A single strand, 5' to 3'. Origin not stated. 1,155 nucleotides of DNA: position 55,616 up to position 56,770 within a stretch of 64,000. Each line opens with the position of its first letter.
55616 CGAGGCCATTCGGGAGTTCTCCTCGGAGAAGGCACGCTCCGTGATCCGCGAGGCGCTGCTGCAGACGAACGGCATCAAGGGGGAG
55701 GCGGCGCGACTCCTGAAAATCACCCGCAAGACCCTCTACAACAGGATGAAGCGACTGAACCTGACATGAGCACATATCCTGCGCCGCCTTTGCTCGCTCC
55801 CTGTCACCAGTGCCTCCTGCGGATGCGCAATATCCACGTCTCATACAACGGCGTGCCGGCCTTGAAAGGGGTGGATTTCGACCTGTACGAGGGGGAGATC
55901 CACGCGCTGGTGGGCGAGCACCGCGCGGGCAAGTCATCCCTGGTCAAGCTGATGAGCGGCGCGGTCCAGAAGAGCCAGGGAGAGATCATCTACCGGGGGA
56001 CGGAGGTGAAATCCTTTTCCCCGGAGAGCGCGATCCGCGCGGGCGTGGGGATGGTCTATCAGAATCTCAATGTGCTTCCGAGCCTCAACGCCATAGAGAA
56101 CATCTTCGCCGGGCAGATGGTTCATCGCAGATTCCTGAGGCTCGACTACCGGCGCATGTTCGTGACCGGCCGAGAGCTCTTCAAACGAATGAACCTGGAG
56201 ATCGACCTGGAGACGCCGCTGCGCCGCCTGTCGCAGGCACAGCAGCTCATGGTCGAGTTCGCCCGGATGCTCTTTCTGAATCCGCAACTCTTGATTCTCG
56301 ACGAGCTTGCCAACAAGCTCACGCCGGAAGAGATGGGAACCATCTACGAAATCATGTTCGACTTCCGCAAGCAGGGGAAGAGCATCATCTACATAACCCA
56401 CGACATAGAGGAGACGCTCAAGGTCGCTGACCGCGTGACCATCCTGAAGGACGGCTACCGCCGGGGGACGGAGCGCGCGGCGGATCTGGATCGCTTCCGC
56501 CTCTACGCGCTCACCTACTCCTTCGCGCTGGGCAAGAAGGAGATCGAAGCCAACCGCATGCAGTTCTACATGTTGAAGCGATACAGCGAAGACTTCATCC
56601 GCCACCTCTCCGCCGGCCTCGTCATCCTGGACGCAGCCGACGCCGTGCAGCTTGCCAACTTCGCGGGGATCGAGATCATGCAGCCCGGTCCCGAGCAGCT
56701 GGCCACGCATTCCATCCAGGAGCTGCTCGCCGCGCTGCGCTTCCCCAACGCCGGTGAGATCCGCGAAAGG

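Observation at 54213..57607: ABC-ATPase-domain histidine kinase paired with a sigma-54 activator next to xylFGH: a possible transporter-coupled sugar-sensing circuit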

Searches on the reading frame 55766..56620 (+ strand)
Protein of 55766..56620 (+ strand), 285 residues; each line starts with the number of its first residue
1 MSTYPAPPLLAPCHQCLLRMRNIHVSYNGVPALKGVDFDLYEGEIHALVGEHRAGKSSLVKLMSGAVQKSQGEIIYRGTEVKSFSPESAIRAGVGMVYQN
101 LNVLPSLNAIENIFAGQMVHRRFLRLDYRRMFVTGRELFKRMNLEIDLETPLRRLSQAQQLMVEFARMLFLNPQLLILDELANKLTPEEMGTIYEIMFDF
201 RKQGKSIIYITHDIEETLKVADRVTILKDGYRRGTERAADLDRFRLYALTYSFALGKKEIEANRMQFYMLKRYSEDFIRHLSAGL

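Call 24: search_solved_structures(query=window:55766-56590:+, max_evalue=1e-10, show_alignments=2)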
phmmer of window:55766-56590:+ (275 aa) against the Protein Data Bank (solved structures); distinct sequences matched with E-value up to 1e-10: 265 (the best 60 are shown).
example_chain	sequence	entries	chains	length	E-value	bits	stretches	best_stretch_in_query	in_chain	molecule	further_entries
4u00_A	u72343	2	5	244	9.6e-29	103.7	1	17-230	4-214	Amino acid ABC transporter, ATP-binding protein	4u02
4f4c_A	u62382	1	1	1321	2.6e-27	99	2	29-251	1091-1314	Multidrug resistance protein pgp-1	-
6qex_A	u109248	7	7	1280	1.4e-26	96.6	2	18-231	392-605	Multidrug resistance protein 1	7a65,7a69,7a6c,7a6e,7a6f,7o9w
8gmg_A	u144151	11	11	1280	1.4e-26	96.6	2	18-231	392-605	ATP-dependent translocase ABCB1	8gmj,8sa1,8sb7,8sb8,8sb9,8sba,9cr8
8sa0_A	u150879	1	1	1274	1.6e-26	96.4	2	18-231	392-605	ATP-dependent translocase ABCB1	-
8y6h_A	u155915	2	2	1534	1.6e-26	96.4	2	18-231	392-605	ATP-dependent translocase ABCB1,mNeonGreen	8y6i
7niu_A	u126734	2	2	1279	2.2e-26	96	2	19-231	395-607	Isoform 2 of Phosphatidylcholine translocator ABCB4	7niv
6c0v_A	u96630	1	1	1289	7.4e-26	94.2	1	18-231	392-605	Multidrug resistance protein 1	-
6s7p_A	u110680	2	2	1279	1.5e-25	93.2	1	19-231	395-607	Phosphatidylcholine translocator ABCB4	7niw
7zk4_A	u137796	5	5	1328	1.8e-25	93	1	29-242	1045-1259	ATP-dependent translocase ABCB1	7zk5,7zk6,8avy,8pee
7zka_A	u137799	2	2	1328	1.8e-25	93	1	29-242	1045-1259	ATP-dependent translocase ABCB1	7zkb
4lsg_A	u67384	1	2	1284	2.8e-25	92.4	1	29-236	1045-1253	Multidrug resistance protein 1A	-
4q9h_A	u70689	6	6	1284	2.9e-25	92.3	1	29-236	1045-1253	Multidrug resistance protein 1A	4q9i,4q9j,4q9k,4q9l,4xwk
4ksb_A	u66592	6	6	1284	2.9e-25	92.3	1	29-236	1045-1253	Multidrug resistance protein 1A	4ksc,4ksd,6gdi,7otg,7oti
6ujp_A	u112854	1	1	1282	3.2e-25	92.2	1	29-232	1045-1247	ATP-dependent translocase ABCB1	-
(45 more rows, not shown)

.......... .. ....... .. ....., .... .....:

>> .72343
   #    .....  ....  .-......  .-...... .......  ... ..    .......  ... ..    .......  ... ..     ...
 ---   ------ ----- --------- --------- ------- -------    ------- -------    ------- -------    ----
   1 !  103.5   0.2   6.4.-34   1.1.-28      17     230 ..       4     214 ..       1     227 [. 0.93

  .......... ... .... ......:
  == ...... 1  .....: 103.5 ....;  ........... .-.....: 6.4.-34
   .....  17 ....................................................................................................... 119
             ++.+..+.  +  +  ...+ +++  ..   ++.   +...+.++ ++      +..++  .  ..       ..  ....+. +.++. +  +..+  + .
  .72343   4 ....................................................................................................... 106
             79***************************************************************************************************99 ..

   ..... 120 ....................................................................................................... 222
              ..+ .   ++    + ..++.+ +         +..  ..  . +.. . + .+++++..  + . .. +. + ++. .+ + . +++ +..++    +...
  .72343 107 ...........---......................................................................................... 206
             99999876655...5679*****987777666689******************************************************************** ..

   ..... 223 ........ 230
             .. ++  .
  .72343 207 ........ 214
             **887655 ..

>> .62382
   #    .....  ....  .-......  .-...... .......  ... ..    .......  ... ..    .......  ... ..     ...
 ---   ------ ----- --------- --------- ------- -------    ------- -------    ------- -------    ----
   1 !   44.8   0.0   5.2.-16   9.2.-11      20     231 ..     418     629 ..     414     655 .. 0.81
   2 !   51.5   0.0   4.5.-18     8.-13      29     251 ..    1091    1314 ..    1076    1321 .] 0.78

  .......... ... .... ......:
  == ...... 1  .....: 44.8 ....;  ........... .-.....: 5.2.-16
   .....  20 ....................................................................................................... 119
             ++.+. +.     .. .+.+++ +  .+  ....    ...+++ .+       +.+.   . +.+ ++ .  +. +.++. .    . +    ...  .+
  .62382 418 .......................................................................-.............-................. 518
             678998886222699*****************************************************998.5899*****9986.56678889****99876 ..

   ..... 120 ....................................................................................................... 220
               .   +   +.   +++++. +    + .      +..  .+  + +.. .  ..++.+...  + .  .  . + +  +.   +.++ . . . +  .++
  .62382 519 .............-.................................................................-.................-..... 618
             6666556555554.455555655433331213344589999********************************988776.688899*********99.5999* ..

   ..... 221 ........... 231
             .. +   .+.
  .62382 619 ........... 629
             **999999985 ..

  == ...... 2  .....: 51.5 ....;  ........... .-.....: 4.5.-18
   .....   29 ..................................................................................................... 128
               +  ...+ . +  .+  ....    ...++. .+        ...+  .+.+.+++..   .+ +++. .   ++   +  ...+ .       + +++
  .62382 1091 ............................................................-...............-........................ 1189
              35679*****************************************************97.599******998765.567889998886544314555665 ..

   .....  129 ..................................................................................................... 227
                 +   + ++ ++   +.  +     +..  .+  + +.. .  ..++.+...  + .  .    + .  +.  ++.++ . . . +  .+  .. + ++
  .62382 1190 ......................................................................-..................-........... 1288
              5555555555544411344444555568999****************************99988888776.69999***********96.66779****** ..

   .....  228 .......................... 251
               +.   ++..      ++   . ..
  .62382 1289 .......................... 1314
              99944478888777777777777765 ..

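Call 64: search_protein_representatives(protein=window:55766-56620:+)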
Query: 285 residues. Proteins with E-value up to 0.001 (for the whole library): 312046; up to 1e-10: 73309; up to 1e-30: 7343. The best 150 are listed.
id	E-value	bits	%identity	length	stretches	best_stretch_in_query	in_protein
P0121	7.7e-86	304.0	50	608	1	11-284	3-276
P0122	2.7e-84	299.0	50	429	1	16-284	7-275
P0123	3.4e-80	285.5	49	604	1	17-284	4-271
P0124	4.7e-78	278.5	53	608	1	13-259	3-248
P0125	4.2e-75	268.8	51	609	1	17-281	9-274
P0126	7.1e-74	264.8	46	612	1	14-284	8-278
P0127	2.7e-70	253.1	45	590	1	20-284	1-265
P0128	1.4e-69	250.7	45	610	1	17-284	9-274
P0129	7.4e-69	248.4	46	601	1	16-284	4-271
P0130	1.0e-68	247.9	34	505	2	16-247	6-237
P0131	2.0e-68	246.9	34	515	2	17-250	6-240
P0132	7.5e-68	245.1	42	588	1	18-284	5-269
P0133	1.6e-67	244.0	33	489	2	17-252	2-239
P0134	2.4e-67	243.4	48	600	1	15-267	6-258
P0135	1.1e-66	241.3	43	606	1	16-284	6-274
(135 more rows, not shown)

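Call 66: search_protein_families(library=pfam, alignment_id=A3, max_evalue=0.001)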
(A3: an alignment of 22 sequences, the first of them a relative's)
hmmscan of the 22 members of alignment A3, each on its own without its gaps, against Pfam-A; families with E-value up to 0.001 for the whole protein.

A. member 1, P0121 (608 aa): 9 families
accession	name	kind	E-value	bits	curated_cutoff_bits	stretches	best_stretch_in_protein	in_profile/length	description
PF02518.31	HATPase_c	-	1.8e-25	90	26.4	1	498-606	2-110/111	Histidine kinase-, DNA gyrase B-, and HSP90-like ATPase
PF00005.33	ABC_tran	-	1e-22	81.6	25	1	25-173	1-135/137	ABC transporter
PF00512.31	HisKA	-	1.8e-11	44.4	26.9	1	397-454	8-65/66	His Kinase A (phospho-acceptor) domain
PF14501.12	HATPase_c_5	-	5.4e-06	26.7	22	1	503-598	7-97/102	GHKL domain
PF13426.13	PAS_9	-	1.3e-05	25.8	27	1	274-373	1-102/103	PAS domain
PF13304.12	AAA_21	-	0.00015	22.4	27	0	154-208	245-301/304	AAA domain, putative AbiEii toxin, Type IV TA system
PF13589.12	HATPase_c_3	-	0.0002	21.8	25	1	502-556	3-54/137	Histidine kinase-, DNA gyrase B-, and HSP90-like ATPase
PF13188.13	PAS_8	-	0.00031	21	21.8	1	265-317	2-51/65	PAS domain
PF00989.32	PAS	-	0.00059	20.3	22.6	0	266-309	3-46/113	PAS fold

B. families by the number of members that match (of 22 scanned): 23 families
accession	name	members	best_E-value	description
PF00005.33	ABC_tran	22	8.7e-60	ABC transporter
PF00512.31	HisKA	19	8.7e-16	His Kinase A (phospho-acceptor) domain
PF02518.31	HATPase_c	18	4.1e-31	Histidine kinase-, DNA gyrase B-, and HSP90-like ATPase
PF14501.12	HATPase_c_5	11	9.9e-07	GHKL domain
PF00989.32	PAS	11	1.6e-06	PAS fold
PF08448.16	PAS_4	8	4.8e-09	PAS fold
PF13188.13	PAS_8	5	1.4e-05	PAS domain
PF13589.12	HATPase_c_3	5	0.0002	Histidine kinase-, DNA gyrase B-, and HSP90-like ATPase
PF13304.12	AAA_21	4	3.4e-15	AAA domain, putative AbiEii toxin, Type IV TA system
PF13596.12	PAS_10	4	7e-06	PAS domain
PF13426.13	PAS_9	4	1.1e-05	PAS domain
PF02463.25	SMC_N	2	4e-05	RecF/RecN/SMC N terminal domain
PF13401.12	AAA_22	2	4.6e-05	AAA domain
PF13581.12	HATPase_c_2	2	0.00072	Histidine kinase-like ATPase domain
PF13407.12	Peripla_BP_4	1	1.5e-50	Periplasmic binding protein domain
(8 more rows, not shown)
